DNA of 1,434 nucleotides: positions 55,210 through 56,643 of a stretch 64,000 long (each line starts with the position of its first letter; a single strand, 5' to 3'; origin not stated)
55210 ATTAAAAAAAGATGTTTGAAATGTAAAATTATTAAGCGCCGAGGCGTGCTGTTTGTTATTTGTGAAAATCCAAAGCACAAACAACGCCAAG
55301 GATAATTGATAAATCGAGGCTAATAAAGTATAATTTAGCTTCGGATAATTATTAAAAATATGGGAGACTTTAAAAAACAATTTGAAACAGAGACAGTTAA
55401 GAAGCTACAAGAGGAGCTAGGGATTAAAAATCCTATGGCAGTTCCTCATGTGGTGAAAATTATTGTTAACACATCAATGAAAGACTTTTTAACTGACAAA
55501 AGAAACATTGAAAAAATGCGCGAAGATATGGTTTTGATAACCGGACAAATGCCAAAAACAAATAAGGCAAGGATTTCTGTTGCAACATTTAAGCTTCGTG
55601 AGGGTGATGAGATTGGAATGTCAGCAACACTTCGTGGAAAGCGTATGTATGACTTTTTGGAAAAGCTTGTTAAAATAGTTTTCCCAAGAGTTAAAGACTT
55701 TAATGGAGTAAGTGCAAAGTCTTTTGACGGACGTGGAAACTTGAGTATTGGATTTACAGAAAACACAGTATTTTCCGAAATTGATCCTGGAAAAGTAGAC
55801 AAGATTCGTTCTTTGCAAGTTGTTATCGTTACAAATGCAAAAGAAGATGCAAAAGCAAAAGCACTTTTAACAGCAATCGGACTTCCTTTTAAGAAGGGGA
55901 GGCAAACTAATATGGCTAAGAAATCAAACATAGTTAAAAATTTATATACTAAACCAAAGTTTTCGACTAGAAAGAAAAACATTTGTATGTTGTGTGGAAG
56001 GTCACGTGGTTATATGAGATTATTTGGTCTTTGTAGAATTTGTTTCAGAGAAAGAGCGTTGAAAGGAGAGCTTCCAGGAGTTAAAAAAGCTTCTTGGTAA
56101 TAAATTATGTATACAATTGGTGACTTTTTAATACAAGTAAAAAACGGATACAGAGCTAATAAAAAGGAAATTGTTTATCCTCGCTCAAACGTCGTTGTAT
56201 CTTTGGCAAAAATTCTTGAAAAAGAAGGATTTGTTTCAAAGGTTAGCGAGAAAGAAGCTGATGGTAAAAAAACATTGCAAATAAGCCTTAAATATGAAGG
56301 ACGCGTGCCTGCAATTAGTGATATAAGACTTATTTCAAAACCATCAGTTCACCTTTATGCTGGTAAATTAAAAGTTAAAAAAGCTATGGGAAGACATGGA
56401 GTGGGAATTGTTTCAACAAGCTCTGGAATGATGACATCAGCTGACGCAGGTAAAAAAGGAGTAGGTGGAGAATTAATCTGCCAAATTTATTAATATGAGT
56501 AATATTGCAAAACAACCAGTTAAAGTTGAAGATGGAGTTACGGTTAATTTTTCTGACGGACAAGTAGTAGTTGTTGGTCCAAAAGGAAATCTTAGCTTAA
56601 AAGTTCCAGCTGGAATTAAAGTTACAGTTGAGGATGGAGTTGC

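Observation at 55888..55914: L5 and type-Z S14 share one reading frame with no stop codon between them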

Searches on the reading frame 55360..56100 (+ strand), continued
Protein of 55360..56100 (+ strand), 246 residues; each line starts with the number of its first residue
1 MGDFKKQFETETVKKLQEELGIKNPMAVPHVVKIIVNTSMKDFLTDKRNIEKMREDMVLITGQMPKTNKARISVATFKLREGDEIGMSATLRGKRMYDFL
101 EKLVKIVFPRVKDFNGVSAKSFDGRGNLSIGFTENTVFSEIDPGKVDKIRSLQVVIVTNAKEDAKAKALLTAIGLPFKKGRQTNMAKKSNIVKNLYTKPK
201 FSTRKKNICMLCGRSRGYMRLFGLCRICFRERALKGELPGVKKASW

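Call 15: find_related_loci(query=window:55360-56097:+, collection=genome_contigs, flank=1500)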
Query window:55360-56097:+ (246 aa) in genome_contigs; peptide patterns used: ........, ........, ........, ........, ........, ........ (x = any residue, [..] = any of these).
380 stretches matched a pattern; 241 encode a relative of the query (tblastn E <= 1e-3); the best 80 are kept; 80 distinct loci.
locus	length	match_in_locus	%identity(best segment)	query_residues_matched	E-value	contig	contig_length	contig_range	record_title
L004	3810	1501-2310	73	1-246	6e-127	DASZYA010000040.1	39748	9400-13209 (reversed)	MAG TPA_asm: Patescibacteria group bacterium isolate SMAG_U6198 k141_743506, whole genome shotgun sequence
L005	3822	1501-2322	72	1-244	9e-124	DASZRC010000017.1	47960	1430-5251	MAG TPA_asm: Patescibacteria group bacterium isolate SMAG_U6014 k141_891951, whole genome shotgun sequence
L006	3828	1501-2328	68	1-246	4e-123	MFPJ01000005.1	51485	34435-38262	MAG: Candidatus Levybacteria bacterium RIFCSPLOWO2_12_FULL_39_17 rifcsplowo2_12_scaffold_1197, whole genome shotgun sequ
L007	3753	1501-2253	68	1-246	4e-110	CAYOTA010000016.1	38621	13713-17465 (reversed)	MAG TPA_asm: uncultured Gammaproteobacteria bacterium isolate SRP302895_co1_52 genome assembly, contig: NODE_1871_length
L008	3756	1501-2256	68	1-246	5e-109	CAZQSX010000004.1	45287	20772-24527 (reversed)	MAG TPA_asm: uncultured Gammaproteobacteria bacterium isolate SRP342105_co2_380 genome assembly, contig: NODE_744_length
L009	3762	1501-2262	66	3-246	4e-107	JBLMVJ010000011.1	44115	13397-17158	MAG: Candidatus Levyibacteriota bacterium isolate MAG318 PRJNA960887_bin9_renamed_10, whole genome shotgun sequence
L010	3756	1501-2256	66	3-246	3e-102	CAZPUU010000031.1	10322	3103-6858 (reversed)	MAG TPA_asm: uncultured Gammaproteobacteria bacterium isolate SRP192515_co2_165 genome assembly, contig: NODE_5519_lengt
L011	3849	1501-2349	60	3-246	9e-99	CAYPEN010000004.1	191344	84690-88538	MAG TPA_asm: uncultured Gammaproteobacteria bacterium isolate SRP263991_co5_217 genome assembly, contig: NODE_112_length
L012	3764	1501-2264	79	1-246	7e-114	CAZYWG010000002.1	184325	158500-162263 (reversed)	MAG TPA_asm: uncultured Gammaproteobacteria bacterium isolate SRP200132_co1_187 genome assembly, contig: NODE_63_length_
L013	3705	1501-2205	61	10-246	3e-92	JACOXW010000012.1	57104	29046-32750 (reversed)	MAG: Candidatus Levyibacteriota bacterium isolate NC_groundwater_163_Ag_S-0.1um_40_14 S4_GD2017_2_S1_scaffold_613, whole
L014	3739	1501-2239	78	1-246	2e-112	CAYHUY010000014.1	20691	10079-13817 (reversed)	MAG TPA_asm: uncultured Gammaproteobacteria bacterium isolate ERP119705_co16_474 genome assembly, contig: NODE_2060_leng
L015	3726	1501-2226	58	4-246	9e-92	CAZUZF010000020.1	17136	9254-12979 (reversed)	MAG TPA_asm: uncultured Gammaproteobacteria bacterium isolate binchicken_co38_1268 genome assembly, contig: NODE_7043_le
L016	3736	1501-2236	70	1-246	1e-91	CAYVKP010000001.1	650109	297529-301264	MAG TPA_asm: uncultured Gammaproteobacteria bacterium isolate SRP200132_co1_547 genome assembly, contig: NODE_2_length_6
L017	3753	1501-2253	57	1-246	3e-91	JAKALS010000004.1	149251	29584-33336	MAG: bacterium isolate WY5.bin132 NODE_158_length_149251_cov_6.498672, whole genome shotgun sequence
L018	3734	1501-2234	74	1-246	6e-107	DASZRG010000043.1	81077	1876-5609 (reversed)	MAG TPA_asm: Patescibacteria group bacterium isolate SMAG_U6018 k141_511833, whole genome shotgun sequence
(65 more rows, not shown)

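Call 18: find_encoding_contigs(protein=P0121, flank=10000, max_places=10)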
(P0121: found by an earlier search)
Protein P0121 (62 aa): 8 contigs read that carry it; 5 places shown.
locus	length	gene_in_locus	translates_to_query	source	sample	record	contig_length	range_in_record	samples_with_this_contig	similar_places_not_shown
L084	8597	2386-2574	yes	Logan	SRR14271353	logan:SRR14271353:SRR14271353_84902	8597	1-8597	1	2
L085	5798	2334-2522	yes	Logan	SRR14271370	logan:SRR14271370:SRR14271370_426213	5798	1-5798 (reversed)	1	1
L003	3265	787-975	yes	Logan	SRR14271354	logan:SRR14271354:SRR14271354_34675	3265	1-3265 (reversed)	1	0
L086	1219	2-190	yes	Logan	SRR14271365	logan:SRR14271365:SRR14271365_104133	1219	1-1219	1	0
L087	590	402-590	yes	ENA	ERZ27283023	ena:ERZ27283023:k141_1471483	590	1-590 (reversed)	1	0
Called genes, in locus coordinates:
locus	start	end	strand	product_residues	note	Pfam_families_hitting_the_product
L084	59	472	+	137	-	PF00252:Ribosomal_L16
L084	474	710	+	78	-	PF00831:Ribosomal_L29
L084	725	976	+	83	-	PF00366:Ribosomal_S17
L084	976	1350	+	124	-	PF00238:Ribosomal_L14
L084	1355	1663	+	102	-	PF00467:KOW (weak), PF17136:ribosomal_L24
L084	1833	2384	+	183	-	PF00281:Ribosomal_L5, PF00673:Ribosomal_L5_C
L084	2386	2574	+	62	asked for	PF00253:Ribosomal_S14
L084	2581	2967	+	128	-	PF00410:Ribosomal_S8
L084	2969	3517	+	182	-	PF00347:Ribosomal_L6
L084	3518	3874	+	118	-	PF00861:Ribosomal_L18p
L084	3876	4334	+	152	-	PF00333:Ribosomal_S5, PF03719:Ribosomal_S5_C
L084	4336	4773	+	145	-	PF00828:Ribosomal_L27A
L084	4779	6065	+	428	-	PF00344:SecY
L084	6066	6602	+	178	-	PF00406:ADK, PF02223:Thymidylate_kin (faint), PF13207:AAA_17, PF13238:AAA_18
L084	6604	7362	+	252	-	PF00557:Peptidase_M24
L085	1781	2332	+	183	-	PF00281:Ribosomal_L5, PF00673:Ribosomal_L5_C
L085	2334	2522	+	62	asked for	PF00253:Ribosomal_S14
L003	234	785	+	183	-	PF00281:Ribosomal_L5, PF00673:Ribosomal_L5_C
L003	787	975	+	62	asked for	PF00253:Ribosomal_S14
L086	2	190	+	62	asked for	PF00253:Ribosomal_S14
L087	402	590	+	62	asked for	PF00253:Ribosomal_S14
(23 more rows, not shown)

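Call 35: find_encoding_contigs(protein=P0075, flank=1500, max_places=5)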
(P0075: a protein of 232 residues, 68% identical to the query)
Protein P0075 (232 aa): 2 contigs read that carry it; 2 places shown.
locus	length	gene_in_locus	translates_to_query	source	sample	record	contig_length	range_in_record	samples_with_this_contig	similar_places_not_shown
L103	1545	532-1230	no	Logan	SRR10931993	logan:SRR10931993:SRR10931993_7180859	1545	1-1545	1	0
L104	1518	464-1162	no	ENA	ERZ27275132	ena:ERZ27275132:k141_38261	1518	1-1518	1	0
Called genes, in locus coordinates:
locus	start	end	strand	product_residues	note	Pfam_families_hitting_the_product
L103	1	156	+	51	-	?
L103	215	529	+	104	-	PF00467:KOW, PF17136:ribosomal_L24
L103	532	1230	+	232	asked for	PF00444:Ribosomal_L36, PF00281:Ribosomal_L5, PF00673:Ribosomal_L5_C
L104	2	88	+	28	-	?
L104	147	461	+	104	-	PF00467:KOW, PF17136:ribosomal_L24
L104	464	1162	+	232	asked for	PF00444:Ribosomal_L36, PF00281:Ribosomal_L5, PF00673:Ribosomal_L5_C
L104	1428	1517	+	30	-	?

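Call 36: find_encoding_contigs(protein=P0073, flank=1500, max_places=5)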
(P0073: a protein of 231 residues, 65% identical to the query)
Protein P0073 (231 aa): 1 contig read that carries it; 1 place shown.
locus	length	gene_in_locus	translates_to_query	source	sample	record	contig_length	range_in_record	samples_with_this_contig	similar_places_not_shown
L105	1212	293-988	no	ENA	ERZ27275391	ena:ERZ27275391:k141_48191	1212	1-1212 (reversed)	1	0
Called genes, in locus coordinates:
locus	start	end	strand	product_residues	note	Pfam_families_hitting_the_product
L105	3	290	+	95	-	?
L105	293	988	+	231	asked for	PF00444:Ribosomal_L36, PF00281:Ribosomal_L5, PF00673:Ribosomal_L5_C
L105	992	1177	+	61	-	PF00253:Ribosomal_S14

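Call 39: search_protein_representatives(protein=window:55360-56097:+)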
Query: 246 residues. Proteins with E-value up to 0.001 (for the whole library): 6701; up to 1e-10: 3037; up to 1e-30: 306. The best 150 are listed.
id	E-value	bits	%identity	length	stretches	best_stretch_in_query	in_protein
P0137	1.1e-51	191.9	44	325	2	5-186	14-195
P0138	3.9e-51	190.1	46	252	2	26-184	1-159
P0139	1.5e-49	184.9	51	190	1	2-182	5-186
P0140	5.0e-49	183.2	61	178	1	1-135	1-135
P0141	6.1e-47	176.4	49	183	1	6-179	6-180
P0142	1.0e-45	172.4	49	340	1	7-178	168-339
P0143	2.5e-45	171.1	47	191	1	6-179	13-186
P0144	4.8e-44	166.9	47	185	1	7-182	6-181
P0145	1.1e-42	162.5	42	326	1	44-245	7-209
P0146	1.3e-42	162.2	45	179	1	4-179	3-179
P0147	1.3e-42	162.2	47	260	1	7-182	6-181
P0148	1.5e-42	162.0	47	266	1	3-184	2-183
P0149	1.8e-42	161.8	45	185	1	5-179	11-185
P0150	5.2e-42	160.2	45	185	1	4-180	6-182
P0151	1.1e-41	159.2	46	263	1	6-179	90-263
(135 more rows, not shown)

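Call 44: search_protein_families(library=ncbifam, proteins=[P0001, P0121], max_evalue=0.001)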
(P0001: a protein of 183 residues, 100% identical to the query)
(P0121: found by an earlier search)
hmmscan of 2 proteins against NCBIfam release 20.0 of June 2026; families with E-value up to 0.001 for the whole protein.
P0001 (183 aa): 2 families
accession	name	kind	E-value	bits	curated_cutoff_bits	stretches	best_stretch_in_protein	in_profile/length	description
NF000585.0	PRK00010.1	equivalog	2.1e-65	219.9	186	1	3-179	4-180/181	50S ribosomal protein L5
NF003258.0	PRK04219.1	equivalog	4.9e-16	58.8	166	1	22-139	8-116/178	50S ribosomal protein L5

P0121 (62 aa): 4 families
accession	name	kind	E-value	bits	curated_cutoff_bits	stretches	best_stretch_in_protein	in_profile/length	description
NF005974.0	PRK08061.1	equivalog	1.1e-27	95.9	77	1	1-62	1-61/61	type Z 30S ribosomal protein S14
NF006477.0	PRK08881.1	equivalog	4e-17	62.5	77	1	18-62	57-101/101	30S ribosomal protein S14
NF005370.0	PRK06911.1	equivalog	4.2e-09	36.3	187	1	19-62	57-100/100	30S ribosomal protein S14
NF004424.0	PRK05766.1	equivalog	1.2e-07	31.5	54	1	14-50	8-46/54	30S ribosomal protein S14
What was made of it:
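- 55360..55910 (+): rplE (uL5) as it reads once the missing G is restored: 183 aa ending ............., stop TAA at 55908-55910. NCBIfam NF000585, 50S ribosomal protein L5, 219.9 bits against a cut-off of 186 (call 44).
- On uL5 (50S ribosomal protein L5): NCBIfam NF000585 219.9 bits against 186, covering profile positions 4-180 of 181 (call 44).
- On Type-Z uS14 (short zinc-ribbon S14): NF005974 95.9 bits against 77, covering profile 1-61 of 61 (call 44).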

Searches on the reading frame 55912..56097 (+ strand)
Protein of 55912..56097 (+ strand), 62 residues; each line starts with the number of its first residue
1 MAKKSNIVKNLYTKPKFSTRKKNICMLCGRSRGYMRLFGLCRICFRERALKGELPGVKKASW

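Call 44: search_protein_families(library=ncbifam, proteins=[P0121], max_evalue=0.001)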
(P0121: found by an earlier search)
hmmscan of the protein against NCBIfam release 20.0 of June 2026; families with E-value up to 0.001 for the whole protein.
P0121 (62 aa): 4 families
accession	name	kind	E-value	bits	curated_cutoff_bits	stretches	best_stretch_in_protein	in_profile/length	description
NF005974.0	PRK08061.1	equivalog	1.1e-27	95.9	77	1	1-62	1-61/61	type Z 30S ribosomal protein S14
NF006477.0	PRK08881.1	equivalog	4e-17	62.5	77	1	18-62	57-101/101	30S ribosomal protein S14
NF005370.0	PRK06911.1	equivalog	4.2e-09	36.3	187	1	19-62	57-100/100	30S ribosomal protein S14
NF004424.0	PRK05766.1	equivalog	1.2e-07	31.5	54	1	14-50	8-46/54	30S ribosomal protein S14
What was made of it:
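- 55912..56100 (+): rpsN/rpsZ, type-Z (short, four-cysteine) uS14, 62 aa plus stop. NCBIfam NF005974, type Z 30S ribosomal protein S14, 95.9 bits against a cut-off of 77 (call 44).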

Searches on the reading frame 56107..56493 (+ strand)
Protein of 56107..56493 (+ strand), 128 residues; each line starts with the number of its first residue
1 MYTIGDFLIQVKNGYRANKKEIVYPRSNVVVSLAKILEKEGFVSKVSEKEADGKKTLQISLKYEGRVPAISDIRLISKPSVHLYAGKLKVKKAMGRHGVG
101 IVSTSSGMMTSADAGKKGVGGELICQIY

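Call 25: find_encoding_contigs(protein=window:56107-56493:+, flank=4000, max_places=10)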
Protein window:56107-56493:+ (128 aa): 7 contigs read that carry it; 4 places shown.
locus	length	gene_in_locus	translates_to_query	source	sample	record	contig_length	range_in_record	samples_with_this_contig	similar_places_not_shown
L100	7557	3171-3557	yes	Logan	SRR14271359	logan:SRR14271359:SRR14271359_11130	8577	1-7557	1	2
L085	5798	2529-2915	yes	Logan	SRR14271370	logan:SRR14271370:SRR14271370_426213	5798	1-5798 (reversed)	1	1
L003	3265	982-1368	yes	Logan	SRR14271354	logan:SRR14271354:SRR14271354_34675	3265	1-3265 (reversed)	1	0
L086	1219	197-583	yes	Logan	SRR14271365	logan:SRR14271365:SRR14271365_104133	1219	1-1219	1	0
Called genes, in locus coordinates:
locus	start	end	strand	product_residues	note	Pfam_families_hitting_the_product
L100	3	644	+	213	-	?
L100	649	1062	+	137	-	PF00252:Ribosomal_L16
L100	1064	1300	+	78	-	PF00831:Ribosomal_L29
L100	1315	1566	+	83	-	PF00366:Ribosomal_S17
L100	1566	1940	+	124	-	PF00238:Ribosomal_L14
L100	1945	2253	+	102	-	PF00467:KOW (weak), PF17136:ribosomal_L24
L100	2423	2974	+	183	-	PF00281:Ribosomal_L5, PF00673:Ribosomal_L5_C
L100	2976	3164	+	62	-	PF00253:Ribosomal_S14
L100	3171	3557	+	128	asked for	PF00410:Ribosomal_S8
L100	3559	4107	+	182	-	PF00347:Ribosomal_L6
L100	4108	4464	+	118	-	PF00861:Ribosomal_L18p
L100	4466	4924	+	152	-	PF00333:Ribosomal_S5, PF03719:Ribosomal_S5_C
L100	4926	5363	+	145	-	PF00828:Ribosomal_L27A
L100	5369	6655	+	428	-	PF00344:SecY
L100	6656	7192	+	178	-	PF00406:ADK, PF02223:Thymidylate_kin (faint), PF13207:AAA_17, PF13238:AAA_18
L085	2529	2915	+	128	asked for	PF00410:Ribosomal_S8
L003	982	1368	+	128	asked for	PF00410:Ribosomal_S8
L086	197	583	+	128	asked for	PF00410:Ribosomal_S8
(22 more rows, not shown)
